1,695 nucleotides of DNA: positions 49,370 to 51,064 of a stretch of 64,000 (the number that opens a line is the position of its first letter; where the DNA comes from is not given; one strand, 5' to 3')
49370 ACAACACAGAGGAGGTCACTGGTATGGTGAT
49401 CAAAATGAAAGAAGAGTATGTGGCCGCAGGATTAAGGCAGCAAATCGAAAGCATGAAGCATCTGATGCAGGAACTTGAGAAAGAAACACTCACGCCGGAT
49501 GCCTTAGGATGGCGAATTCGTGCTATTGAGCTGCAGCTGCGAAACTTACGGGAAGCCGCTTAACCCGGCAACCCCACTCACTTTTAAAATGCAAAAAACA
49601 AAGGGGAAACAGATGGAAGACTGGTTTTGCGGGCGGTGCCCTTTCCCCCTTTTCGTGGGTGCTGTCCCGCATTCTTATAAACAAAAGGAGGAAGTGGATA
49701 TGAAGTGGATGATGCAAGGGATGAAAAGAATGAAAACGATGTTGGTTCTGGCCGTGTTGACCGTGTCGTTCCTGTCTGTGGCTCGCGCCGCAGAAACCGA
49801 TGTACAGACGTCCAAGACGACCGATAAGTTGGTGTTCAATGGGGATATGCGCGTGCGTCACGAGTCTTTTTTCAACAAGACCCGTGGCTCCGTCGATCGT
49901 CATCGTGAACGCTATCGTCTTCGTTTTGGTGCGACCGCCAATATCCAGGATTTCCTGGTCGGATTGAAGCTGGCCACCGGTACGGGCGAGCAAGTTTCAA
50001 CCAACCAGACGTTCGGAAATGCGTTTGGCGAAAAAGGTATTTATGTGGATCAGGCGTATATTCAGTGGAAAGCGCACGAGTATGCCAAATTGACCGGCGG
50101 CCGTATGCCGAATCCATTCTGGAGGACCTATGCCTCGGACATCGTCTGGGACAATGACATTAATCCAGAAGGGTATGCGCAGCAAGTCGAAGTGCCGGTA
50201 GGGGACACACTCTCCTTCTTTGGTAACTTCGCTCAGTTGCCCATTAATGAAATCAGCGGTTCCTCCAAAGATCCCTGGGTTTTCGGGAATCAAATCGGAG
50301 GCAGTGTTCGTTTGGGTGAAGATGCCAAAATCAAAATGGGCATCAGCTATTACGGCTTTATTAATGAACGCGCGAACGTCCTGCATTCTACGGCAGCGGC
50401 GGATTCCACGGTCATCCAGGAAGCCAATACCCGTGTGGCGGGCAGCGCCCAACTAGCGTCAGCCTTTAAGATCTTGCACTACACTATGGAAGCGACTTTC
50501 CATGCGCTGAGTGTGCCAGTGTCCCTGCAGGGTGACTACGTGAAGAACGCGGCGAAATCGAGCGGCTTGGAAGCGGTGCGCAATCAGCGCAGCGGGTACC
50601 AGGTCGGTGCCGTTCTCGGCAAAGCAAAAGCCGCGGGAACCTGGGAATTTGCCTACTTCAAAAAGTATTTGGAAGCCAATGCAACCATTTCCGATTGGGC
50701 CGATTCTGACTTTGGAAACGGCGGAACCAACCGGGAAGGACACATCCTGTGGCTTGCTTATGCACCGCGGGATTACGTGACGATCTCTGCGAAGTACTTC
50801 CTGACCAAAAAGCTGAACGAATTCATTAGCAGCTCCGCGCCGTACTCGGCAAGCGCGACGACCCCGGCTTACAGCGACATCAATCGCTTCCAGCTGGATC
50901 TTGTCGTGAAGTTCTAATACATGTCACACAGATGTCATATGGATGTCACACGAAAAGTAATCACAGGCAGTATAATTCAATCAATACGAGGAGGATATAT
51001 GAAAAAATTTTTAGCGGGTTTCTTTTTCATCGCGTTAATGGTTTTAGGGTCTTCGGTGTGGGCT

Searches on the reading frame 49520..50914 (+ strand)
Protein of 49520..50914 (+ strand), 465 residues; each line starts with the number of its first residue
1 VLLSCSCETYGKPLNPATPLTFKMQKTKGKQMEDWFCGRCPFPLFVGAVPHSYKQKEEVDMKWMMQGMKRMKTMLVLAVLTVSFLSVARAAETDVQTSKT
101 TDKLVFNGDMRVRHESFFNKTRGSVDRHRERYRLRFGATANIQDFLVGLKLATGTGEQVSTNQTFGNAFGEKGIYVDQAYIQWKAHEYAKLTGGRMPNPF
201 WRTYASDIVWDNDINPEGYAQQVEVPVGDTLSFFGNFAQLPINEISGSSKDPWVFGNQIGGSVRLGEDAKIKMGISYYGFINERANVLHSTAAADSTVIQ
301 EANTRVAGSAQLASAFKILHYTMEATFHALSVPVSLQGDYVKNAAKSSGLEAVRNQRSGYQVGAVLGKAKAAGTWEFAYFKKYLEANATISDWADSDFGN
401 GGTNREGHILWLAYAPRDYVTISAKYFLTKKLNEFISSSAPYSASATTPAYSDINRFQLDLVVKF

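Call 42: search_protein_families(library=pfam, proteins=[window:49520-50914:+], max_evalue=0.00001)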
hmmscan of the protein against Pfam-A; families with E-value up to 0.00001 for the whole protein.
window:49520-50914:+ (465 aa): 1 family
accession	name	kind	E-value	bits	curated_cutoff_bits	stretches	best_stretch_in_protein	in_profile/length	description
PF16930.11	Porin_5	-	7.1e-51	173.8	22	2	125-303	157-348/535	Putative porin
